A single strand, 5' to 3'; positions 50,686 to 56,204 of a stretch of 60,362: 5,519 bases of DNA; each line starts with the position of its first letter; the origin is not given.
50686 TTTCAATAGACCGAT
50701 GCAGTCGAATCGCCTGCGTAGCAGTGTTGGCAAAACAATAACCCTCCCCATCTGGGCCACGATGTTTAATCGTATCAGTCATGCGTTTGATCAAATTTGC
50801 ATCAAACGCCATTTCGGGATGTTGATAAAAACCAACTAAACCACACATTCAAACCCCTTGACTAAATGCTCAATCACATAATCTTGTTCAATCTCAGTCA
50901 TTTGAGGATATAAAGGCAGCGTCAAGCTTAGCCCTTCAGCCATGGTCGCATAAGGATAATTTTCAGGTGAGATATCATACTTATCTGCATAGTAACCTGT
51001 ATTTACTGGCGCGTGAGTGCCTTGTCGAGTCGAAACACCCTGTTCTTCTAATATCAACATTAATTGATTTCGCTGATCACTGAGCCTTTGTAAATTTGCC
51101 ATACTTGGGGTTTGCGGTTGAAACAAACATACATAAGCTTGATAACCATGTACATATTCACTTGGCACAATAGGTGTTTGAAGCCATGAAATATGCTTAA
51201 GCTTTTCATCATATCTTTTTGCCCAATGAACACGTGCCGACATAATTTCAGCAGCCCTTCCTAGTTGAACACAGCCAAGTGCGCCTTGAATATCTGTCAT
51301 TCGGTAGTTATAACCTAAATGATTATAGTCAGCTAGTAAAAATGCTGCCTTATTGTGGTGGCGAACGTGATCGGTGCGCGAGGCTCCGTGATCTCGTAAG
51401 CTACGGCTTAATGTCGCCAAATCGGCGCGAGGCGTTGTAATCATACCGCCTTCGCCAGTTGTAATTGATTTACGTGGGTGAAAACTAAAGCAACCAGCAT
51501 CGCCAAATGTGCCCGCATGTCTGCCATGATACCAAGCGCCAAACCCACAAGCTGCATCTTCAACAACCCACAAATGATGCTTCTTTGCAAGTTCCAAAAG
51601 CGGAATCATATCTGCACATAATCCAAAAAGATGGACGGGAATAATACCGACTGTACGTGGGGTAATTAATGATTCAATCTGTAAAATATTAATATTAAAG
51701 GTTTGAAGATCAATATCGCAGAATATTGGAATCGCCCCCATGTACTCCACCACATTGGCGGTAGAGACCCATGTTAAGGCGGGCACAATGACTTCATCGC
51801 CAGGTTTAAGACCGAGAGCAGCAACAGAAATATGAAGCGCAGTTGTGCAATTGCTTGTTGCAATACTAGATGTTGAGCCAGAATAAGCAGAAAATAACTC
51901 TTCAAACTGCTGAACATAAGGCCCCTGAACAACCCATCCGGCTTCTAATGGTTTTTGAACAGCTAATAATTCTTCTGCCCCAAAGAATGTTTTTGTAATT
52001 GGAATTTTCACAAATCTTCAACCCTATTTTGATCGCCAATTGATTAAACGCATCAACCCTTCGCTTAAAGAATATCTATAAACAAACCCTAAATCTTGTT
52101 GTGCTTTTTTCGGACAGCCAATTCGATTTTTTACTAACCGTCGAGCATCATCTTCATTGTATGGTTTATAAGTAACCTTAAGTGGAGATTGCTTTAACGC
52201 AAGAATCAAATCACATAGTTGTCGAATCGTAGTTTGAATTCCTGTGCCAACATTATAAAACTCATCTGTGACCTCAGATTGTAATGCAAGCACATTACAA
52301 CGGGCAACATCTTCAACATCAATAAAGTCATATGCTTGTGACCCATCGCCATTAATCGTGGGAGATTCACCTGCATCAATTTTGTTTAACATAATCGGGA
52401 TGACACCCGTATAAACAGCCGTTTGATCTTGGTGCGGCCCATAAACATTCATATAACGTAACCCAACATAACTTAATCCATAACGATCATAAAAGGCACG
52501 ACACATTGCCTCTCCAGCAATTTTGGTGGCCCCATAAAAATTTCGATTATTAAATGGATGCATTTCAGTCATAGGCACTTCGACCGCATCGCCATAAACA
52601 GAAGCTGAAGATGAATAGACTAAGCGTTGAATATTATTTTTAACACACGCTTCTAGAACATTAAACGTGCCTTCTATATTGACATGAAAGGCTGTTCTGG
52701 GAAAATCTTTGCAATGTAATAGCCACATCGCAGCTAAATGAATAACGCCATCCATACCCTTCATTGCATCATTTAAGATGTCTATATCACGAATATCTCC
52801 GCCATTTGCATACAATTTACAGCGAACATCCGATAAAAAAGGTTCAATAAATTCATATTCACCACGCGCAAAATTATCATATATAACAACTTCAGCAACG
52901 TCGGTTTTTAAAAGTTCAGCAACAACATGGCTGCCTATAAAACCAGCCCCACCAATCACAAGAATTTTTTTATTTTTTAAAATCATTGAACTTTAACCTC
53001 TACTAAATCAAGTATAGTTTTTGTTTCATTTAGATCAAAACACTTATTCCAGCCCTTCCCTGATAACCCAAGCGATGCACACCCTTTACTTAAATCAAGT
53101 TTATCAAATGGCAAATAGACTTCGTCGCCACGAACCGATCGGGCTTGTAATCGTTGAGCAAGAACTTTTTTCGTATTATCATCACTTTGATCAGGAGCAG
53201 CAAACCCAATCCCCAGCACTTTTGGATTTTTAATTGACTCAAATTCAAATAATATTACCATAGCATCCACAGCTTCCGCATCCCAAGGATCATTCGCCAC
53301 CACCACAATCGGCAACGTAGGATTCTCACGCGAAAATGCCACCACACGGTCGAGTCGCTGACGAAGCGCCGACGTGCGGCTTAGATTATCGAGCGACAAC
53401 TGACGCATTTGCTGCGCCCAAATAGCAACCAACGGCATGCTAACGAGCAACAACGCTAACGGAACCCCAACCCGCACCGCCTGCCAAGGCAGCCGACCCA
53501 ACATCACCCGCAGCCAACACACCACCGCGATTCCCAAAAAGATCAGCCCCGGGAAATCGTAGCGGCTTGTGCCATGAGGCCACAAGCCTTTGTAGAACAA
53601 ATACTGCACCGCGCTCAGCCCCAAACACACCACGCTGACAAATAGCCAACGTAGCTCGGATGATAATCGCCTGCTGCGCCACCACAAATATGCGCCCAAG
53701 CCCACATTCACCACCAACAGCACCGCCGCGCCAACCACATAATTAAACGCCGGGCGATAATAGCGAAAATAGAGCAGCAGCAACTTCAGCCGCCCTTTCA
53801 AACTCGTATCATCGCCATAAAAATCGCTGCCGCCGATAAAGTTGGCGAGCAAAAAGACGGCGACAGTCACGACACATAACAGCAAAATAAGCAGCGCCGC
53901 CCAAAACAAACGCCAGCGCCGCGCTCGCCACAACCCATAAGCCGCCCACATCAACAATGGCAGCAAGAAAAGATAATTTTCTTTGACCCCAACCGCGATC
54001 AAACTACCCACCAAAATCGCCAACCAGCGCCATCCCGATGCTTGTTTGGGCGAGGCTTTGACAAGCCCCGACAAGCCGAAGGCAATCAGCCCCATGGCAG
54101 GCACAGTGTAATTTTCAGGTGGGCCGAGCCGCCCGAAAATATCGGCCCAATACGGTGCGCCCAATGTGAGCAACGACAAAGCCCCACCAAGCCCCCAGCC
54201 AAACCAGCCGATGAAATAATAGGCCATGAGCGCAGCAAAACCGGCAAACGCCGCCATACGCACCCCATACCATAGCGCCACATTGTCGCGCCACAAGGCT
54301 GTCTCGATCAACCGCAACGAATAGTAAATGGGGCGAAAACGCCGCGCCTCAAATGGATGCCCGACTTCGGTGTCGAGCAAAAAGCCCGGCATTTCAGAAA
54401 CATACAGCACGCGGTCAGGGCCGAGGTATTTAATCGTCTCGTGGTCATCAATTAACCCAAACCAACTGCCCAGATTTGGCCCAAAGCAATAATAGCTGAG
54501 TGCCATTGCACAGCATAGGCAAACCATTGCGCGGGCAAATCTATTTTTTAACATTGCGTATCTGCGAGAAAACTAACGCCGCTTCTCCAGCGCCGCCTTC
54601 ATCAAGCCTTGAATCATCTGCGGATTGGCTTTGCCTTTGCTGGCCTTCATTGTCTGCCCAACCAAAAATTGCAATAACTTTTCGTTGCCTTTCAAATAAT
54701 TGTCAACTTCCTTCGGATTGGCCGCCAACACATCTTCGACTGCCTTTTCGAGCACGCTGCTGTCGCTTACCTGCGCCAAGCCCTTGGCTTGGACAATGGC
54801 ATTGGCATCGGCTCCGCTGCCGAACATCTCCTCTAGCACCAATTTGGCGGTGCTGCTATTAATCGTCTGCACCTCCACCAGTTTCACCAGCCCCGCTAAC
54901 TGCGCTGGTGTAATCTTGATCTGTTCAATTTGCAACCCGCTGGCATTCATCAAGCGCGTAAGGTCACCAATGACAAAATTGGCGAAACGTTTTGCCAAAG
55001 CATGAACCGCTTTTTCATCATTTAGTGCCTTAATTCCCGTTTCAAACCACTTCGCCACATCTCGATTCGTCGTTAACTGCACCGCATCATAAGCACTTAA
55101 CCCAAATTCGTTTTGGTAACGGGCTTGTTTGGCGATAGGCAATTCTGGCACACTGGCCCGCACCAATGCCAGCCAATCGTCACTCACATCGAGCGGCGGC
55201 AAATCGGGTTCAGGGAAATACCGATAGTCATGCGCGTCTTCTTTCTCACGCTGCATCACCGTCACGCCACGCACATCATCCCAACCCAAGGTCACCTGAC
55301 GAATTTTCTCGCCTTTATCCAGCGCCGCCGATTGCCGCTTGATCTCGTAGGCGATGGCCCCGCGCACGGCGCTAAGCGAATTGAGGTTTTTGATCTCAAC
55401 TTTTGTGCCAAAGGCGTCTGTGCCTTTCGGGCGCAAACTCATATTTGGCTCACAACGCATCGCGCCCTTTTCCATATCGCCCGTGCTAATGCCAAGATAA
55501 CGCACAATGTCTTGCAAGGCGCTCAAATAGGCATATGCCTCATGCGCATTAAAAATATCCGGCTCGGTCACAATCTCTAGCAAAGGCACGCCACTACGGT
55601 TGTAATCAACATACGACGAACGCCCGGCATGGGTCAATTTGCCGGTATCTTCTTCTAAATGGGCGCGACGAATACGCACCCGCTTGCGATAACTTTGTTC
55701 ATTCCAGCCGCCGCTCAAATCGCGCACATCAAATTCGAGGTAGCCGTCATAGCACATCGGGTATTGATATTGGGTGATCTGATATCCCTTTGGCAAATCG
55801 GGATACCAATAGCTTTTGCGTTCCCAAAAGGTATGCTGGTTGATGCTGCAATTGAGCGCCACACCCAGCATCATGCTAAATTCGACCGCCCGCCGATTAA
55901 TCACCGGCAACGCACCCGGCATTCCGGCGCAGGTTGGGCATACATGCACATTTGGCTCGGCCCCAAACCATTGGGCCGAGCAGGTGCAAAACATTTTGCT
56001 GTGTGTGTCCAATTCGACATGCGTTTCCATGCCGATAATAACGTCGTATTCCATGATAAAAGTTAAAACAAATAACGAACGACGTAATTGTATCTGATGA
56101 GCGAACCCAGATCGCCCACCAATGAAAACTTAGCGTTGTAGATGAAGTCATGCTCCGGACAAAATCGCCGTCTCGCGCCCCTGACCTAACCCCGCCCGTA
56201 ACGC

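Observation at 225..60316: Dispersed family of hairpin-forming tandem ~7-nt arrays in most intergenic spacers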

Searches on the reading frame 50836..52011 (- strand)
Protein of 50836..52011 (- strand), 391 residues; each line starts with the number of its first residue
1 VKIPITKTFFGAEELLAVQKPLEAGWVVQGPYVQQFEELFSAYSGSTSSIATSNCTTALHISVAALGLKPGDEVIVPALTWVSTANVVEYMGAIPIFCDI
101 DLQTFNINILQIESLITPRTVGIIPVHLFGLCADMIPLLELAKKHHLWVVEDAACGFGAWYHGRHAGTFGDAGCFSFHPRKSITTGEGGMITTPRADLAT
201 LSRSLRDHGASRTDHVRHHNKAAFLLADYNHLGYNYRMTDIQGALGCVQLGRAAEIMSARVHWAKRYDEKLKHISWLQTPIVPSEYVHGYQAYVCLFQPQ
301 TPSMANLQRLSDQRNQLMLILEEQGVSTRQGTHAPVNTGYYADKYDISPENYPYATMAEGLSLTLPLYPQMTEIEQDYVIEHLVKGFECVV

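Call 70: search_protein_families(library=pfam, proteins=[window:50836-52011:-])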
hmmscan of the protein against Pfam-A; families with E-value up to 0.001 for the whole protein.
window:50836-52011:- (391 aa): 2 families
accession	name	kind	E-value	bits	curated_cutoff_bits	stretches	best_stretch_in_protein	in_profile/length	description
PF01041.23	DegT_DnrJ_EryC1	-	7.6e-104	348.2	19.8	1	12-383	5-359/360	DegT/DnrJ/EryC1/StrS aminotransferase family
PF00155.27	Aminotran_1_2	-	5.4e-07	29.6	19.7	1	35-152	46-185/361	Aminotransferase class I and II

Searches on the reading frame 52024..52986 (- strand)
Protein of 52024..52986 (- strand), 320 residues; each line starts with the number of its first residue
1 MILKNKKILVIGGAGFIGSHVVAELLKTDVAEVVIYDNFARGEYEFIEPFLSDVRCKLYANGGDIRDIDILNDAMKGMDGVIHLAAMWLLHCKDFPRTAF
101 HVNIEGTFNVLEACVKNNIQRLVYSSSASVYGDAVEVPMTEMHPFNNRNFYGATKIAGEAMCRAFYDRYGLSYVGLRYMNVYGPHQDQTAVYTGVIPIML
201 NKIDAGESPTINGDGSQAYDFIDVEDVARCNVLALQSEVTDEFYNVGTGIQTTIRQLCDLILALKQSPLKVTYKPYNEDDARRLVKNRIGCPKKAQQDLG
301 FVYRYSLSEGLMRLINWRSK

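Call 70: search_protein_families(library=pfam, proteins=[window:52024-52986:-])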
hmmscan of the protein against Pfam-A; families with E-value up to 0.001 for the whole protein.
window:52024-52986:- (320 aa): 9 families
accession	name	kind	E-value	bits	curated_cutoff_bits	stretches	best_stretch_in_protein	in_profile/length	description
PF01370.27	Epimerase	-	4.7e-57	193.6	20.9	1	8-247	1-240/240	NAD dependent epimerase/dehydratase family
PF16363.11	GDP_Man_Dehyd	-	6e-48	164.4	27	1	9-311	1-329/332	GDP-mannose 4,6 dehydratase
PF01073.25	3Beta_HSD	-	6.5e-31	107.8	22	1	9-236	1-230/280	3-beta hydroxysteroid dehydrogenase/isomerase family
PF02719.21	Polysacc_synt_2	-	1.4e-18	67.6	20.2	1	8-265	1-247/293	Polysaccharide biosynthesis protein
PF07993.18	NAD_binding_4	-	5e-13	49.2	20.1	1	74-229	85-256/258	Male sterility protein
PF04321.23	RmlD_sub_bind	-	6.7e-13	48.8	27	1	7-188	2-158/287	RmlD substrate binding domain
PF13460.12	NAD_binding_10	-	6.1e-10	39.7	27.2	1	12-178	1-143/184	NAD(P)H-binding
PF05368.20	NmrA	-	5.1e-06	26.7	27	1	5-128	2-108/298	NmrA-like family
PF00106.31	adh_short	-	0.00021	21.3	26.6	1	6-167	1-165/195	short chain dehydrogenase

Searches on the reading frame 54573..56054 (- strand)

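Call 71: search_protein_families(library=pfam, proteins=[window:54573-56054:-], max_evalue=0.01)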
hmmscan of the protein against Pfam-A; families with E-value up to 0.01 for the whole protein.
window:54573-56054:- (493 aa): 2 families
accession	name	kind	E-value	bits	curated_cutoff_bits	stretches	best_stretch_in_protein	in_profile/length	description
PF02934.20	GatB_N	-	1.7e-111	372.3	23.4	1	5-295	1-276/277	GatB/GatE catalytic domain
PF02637.23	GatB_Yqey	-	2.6e-43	147.9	27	1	348-489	5-148/148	GatB domain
